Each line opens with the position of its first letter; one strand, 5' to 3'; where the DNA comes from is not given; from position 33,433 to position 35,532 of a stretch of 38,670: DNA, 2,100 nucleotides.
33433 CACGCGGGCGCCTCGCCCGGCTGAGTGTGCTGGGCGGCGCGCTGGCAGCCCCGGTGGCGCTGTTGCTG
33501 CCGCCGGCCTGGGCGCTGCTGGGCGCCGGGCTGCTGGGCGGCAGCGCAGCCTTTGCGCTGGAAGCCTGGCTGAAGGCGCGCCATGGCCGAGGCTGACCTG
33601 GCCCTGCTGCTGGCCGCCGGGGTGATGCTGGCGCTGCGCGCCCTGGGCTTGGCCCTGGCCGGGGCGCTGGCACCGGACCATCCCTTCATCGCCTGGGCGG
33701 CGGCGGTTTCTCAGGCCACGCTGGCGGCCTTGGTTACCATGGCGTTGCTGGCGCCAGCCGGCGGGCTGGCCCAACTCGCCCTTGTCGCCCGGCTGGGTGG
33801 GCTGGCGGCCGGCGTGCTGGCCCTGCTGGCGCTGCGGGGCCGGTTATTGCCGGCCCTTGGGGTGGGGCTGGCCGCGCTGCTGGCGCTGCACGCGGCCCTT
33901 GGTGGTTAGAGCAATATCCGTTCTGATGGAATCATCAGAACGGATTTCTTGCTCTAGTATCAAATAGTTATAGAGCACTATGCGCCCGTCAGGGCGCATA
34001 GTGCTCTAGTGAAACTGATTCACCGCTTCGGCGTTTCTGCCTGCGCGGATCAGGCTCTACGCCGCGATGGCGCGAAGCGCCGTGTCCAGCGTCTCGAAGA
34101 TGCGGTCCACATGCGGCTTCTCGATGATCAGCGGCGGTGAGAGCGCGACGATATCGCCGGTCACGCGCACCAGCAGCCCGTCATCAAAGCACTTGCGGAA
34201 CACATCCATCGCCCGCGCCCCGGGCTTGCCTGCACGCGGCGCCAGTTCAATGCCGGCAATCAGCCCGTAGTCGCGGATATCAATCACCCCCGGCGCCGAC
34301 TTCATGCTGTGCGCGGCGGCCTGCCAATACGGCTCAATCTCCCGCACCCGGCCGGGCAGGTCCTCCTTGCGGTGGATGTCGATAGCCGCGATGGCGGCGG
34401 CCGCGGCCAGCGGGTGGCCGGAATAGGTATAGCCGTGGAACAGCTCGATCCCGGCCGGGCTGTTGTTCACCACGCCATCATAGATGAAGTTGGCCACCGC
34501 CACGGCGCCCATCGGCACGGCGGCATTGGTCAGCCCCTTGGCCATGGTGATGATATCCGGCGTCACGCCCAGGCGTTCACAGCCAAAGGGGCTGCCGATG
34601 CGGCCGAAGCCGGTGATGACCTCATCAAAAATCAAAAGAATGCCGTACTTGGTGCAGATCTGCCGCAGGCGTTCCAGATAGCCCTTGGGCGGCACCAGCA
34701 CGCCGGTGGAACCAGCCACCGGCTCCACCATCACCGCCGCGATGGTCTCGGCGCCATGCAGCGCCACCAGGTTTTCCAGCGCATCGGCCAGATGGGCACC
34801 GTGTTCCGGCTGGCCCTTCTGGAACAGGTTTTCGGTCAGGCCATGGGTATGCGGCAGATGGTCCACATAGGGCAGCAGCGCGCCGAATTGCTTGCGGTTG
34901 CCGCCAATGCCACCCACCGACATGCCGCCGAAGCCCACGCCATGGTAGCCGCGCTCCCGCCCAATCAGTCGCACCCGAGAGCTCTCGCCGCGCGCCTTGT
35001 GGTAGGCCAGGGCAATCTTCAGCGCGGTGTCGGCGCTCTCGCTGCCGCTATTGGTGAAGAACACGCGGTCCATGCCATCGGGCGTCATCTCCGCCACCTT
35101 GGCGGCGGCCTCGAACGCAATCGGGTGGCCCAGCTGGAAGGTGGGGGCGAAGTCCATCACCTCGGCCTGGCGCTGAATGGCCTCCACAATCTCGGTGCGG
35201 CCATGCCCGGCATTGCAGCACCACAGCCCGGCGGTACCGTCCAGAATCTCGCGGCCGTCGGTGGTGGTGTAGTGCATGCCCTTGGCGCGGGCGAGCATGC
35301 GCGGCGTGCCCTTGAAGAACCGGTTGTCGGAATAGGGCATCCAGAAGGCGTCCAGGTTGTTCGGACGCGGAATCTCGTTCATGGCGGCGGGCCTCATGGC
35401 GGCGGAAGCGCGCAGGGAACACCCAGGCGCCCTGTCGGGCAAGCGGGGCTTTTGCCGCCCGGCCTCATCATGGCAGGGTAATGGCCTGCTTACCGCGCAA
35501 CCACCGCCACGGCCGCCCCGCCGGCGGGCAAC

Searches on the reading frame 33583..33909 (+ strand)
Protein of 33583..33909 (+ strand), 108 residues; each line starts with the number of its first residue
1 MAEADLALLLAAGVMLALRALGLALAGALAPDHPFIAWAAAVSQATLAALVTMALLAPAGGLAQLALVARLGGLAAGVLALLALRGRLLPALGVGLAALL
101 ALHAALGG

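Call 39: find_encoding_contigs(protein=window:33583-33909:+, flank=10000, max_places=10)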
Protein window:33583-33909:+ (108 aa): 3 contigs read that carry it; 2 places shown.
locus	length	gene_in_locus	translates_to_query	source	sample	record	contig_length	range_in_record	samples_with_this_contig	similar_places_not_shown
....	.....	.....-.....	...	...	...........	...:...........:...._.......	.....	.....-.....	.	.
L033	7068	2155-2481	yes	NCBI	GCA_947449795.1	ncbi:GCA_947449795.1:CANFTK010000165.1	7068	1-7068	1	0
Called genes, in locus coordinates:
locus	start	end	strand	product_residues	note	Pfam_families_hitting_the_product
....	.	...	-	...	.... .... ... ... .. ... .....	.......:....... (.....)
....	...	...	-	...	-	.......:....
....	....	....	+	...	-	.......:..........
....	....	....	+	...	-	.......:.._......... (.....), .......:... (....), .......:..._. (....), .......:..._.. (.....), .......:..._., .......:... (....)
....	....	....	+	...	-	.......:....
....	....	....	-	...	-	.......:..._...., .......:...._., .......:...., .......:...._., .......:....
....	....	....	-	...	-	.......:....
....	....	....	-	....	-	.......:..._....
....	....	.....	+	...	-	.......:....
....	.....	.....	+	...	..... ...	-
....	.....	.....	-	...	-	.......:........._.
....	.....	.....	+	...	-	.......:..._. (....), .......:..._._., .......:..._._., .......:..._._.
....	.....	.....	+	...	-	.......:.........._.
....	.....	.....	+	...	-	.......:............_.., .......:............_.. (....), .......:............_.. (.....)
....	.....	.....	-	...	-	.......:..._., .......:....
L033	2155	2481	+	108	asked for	-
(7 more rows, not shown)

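Call 47: search_protein_families(library=pfam, proteins=[window:33583-33909:+], max_evalue=0.01)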
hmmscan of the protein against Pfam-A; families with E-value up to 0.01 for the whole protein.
window:33583-33909:+ (108 aa): 1 family
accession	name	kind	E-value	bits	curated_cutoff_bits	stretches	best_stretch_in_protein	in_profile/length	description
PF05437.17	AzlD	-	0.001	19.6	23.7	1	6-102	3-98/99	Branched-chain amino acid transport protein (AzlD)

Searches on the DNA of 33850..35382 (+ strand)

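Call 22: search_dna_similar(query=window:33906-34009:+, collection=plasmids, mode=distant, max_evalue=0.01, max_rows=40)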
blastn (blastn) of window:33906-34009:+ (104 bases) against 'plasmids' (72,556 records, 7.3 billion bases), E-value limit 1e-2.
No match.

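Call 23: search_rna_families(source=window, start=33850, end=34060, threshold=evalue, max_evalue=10)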
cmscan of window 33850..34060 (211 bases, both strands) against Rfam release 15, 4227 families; matches with E-value up to 10: 32.
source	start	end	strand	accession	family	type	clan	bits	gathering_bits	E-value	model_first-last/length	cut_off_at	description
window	33908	33957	+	RF03589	mir-5583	Gene; miRNA;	-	20.4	80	0.34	1-59/59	no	mir-5583 microRNA precursor family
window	33969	34008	+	RF00964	mir-938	Gene; miRNA;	-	20.1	84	0.081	1-81/81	no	mir-938 microRNA precursor family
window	33907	33956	+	RF03701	mir-4041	Gene; miRNA;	-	20.1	74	0.2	1-54/54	no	mir-4041 microRNA precursor family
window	33906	33955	-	RF03589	mir-5583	Gene; miRNA;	-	18.3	80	1.1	1-59/59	no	mir-5583 microRNA precursor family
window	33971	34010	-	RF00964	mir-938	Gene; miRNA;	-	18.1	84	0.28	1-81/81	no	mir-938 microRNA precursor family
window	33919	34010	+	RF02865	ncS01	Gene; sRNA;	-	18.1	58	0.37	1-110/110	no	Burkholderia sRNA 1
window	33972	34007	+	RF02094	mir-1803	Gene; miRNA;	-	18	95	0.51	1-76/76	no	mir-1803 microRNA precursor microRNA precursor family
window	33987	34007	-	RF01126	sR41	Gene; snRNA; snoRNA; CD-box;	-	16.9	54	0.051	33-53/53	no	Small nucleolar RNA sR41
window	33964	34018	-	RF03781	mir-4524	Gene; miRNA;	-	16.6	68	0.54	1-84/84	no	mir-4524 microRNA precursor family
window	33971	34008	+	RF03883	mir-9256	Gene; miRNA;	-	16.5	80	0.89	1-67/67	no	mir-9256 microRNA precursor family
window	33965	34013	+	RF02425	SpF01_sRNA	Gene; sRNA;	-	16.5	55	8.5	31-76/80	no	Streptococcus sRNA SpF01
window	33907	33958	+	RF03217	mir-3167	Gene; miRNA;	-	16.2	86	2.3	1-59/59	no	mir-3167 microRNA precursor family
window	33915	33946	+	RF00687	mir-136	Gene; miRNA;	-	16.1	64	1.3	1-82/82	no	mir-136 microRNA precursor family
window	33908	33955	+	RF03689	mir-5892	Gene; miRNA;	-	16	82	1.4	1-90/90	no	mir-5892 microRNA precursor family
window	33970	34011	+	RF03526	mir-7177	Gene; miRNA;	-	15.8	86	0.83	1-71/71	no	mir-7177 microRNA precursor family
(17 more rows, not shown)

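Call 65: search_dna_similar(query=window:33906-34009:+, collection=plasmids, mode=distant, max_evalue=10, max_rows=40)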
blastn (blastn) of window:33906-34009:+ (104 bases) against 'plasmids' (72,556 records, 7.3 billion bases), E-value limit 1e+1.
Records with a match: 1; places in all: 1; records where one place covers at least 80% of the query: 0.
Best place of each record, by identity: 90-95% 1.
By first word of the organism name: Kitasatospora 1.
By predicted mobility (MOB-suite, as given by PLSDB): non-mobilizable 1.
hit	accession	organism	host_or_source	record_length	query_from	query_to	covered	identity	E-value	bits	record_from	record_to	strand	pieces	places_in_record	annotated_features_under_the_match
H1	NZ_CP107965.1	Kitasatospora sp. NBC_00374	-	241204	76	104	28%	90.0%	3e+0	38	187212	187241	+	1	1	hypothetical protein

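Call 104: build_rna_model(alignment_id=A8)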
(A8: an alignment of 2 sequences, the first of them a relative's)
Model R2 built from alignment A8 (2 sequences, 107 columns); structure: RNAalifold consensus.
model positions 107; base pairs 36; branch points 2; effective number of sequences 0.67; information 0.591 bits per position. Calibrated on 0.2 Mb of random sequence (short: E-values are rough).
structure used (alignment columns):
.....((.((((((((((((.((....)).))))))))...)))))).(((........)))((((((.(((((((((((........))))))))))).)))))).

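Call 105: search_with_rna_model(model_id=R2, sources=[window, L025, L027, L028, L029, L030, L031, L034, L035, L036, L037, L040, L041, L042, L045], max_evalue=5)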
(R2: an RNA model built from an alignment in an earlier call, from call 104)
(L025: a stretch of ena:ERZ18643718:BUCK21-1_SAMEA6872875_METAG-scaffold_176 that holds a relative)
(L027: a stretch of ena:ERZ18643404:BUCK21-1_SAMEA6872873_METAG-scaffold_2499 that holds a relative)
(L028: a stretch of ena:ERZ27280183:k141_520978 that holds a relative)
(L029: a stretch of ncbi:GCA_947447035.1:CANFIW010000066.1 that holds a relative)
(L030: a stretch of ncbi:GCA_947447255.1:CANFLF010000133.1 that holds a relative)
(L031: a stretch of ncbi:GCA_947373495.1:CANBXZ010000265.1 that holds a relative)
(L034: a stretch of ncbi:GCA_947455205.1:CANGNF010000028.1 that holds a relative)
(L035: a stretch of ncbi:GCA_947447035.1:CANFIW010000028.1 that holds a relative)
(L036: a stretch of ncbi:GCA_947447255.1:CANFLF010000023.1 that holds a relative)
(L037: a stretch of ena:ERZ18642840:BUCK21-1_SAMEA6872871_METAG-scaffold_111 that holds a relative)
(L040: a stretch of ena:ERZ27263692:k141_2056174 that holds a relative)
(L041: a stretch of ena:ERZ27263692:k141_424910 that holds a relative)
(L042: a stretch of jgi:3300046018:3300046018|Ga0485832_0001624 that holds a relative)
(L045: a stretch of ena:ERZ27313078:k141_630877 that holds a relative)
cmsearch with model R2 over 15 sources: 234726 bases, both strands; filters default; matches with E-value up to 5: 34.
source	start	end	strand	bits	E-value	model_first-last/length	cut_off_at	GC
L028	3339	3445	+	127.6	9.1e-34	1-107/107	no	0.62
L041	1203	1309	+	125.3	4e-33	1-107/107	no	0.56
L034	11323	11429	+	46.3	9.2e-11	1-107/107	no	0.68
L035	3859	3965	+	46.3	9.2e-11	1-107/107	no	0.68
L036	2238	2344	+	46.3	9.2e-11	1-107/107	no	0.68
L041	4363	4469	+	46.3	9.2e-11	1-107/107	no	0.68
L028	3400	3501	-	42.1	1.5e-09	1-107/107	no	0.64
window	33969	34060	-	34.1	2.8e-07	1-107/107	no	0.57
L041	1264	1379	-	33.6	3.8e-07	1-107/107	no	0.67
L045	8283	8365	+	19.2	0.0046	1-107/107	no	0.76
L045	4288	4357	+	17.5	0.014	1-107/107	no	0.77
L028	15674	15766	-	15.6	0.047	1-107/107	no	0.69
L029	7121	7213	-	15.6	0.047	1-107/107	no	0.69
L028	19645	19749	-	14.9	0.074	1-107/107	no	0.77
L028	18907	18995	+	14.3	0.11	1-107/107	no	0.71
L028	3351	3376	-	13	0.26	13-38/107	no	0.77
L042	3246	3356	-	12.2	0.44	1-107/107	no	0.72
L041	1215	1240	-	11.8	0.56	13-38/107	no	0.73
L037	18646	18688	-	11.4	0.72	12-42/107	no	0.79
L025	18126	18203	+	10.8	1.1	1-107/107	no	0.72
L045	11175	11198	+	10.4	1.4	14-37/107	no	0.75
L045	11175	11198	-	10.4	1.4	14-37/107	no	0.75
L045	11871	11984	-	10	1.8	1-107/107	no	0.68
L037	1384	1447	+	10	1.8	1-107/107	no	0.75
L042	9372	9472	+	9.3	2.9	1-107/107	no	0.7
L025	19747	19865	+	9.2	3.1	1-107/107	no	0.67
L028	12098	12177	-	9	3.4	1-107/107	no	0.75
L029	3545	3624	-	9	3.4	1-107/107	no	0.75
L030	2727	2806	-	9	3.4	1-107/107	no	0.75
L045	3841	3864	+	9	3.4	14-37/107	no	0.92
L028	18021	18121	+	9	3.5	1-107/107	no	0.68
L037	570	659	-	8.5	4.9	1-107/107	no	0.74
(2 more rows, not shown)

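Call 106: search_with_rna_model(model_id=R2, sources=[window, L034], max_evalue=0.0001, show_alignments=3)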
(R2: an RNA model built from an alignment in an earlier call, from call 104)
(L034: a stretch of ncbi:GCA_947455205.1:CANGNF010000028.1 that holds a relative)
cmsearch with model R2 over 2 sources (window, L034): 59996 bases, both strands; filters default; matches with E-value up to 0.0001: 2.
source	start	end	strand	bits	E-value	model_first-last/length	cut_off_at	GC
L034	11323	11429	+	46.3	2.4e-11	1-107/107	no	0.68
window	33969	34060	-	34.1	7.1e-08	1-107/107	no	0.57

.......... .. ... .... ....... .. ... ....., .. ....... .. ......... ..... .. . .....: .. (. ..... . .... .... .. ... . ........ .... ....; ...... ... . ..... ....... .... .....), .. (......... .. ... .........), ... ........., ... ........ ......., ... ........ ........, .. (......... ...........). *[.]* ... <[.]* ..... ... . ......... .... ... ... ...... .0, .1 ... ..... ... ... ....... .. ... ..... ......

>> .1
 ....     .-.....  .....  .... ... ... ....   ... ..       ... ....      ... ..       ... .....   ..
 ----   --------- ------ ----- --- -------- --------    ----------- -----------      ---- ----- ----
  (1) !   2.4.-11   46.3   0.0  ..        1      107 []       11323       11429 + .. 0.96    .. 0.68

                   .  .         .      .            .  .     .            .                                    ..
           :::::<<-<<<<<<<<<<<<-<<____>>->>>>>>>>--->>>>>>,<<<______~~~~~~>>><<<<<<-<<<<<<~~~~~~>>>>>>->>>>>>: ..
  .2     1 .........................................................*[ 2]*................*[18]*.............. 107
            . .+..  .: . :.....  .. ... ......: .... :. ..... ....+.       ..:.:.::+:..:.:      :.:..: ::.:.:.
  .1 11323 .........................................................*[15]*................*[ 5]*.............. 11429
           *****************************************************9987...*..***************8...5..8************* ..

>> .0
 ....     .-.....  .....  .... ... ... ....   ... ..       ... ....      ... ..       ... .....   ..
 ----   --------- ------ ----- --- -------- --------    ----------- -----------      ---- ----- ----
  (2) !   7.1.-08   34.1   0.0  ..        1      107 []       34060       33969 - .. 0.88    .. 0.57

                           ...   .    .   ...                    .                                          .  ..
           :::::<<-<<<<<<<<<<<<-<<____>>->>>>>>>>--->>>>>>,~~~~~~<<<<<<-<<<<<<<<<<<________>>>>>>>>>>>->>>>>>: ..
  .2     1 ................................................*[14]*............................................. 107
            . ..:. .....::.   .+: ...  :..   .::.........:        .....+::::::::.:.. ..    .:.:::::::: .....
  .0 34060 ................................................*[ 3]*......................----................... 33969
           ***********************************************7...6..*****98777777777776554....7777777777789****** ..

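Call 109: search_with_rna_model(model_id=R2, source=window, filters=off, max_evalue=1)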
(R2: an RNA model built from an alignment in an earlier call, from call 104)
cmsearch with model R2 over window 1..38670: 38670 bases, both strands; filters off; matches with E-value up to 1: 32.
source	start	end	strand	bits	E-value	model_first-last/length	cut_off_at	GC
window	3844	3950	+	42.7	1.6e-10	1-107/107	no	0.47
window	33906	34012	+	42.3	2.2e-10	1-107/107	no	0.44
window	33969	34060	-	34.1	4.6e-08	1-107/107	no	0.57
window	16403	16509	-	16.8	0.0035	1-107/107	no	0.44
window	3909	3946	-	14.5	0.015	64-105/107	no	0.63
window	1746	1839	-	14.5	0.016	1-107/107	no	0.77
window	10475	10581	-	13.6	0.028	1-107/107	no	0.42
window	892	984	-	13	0.041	1-107/107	no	0.65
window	38202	38288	-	11.9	0.084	1-107/107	no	0.7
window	7557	7640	+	11.8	0.093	1-107/107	no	0.73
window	33870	33955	-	11.4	0.12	1-107/107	no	0.57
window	22436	22524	-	11.4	0.12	1-107/107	no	0.71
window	10468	10577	+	10.2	0.25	1-107/107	no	0.44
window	7764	7858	-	10.1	0.27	1-107/107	no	0.71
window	35669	35751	+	10.1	0.28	1-107/107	no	0.69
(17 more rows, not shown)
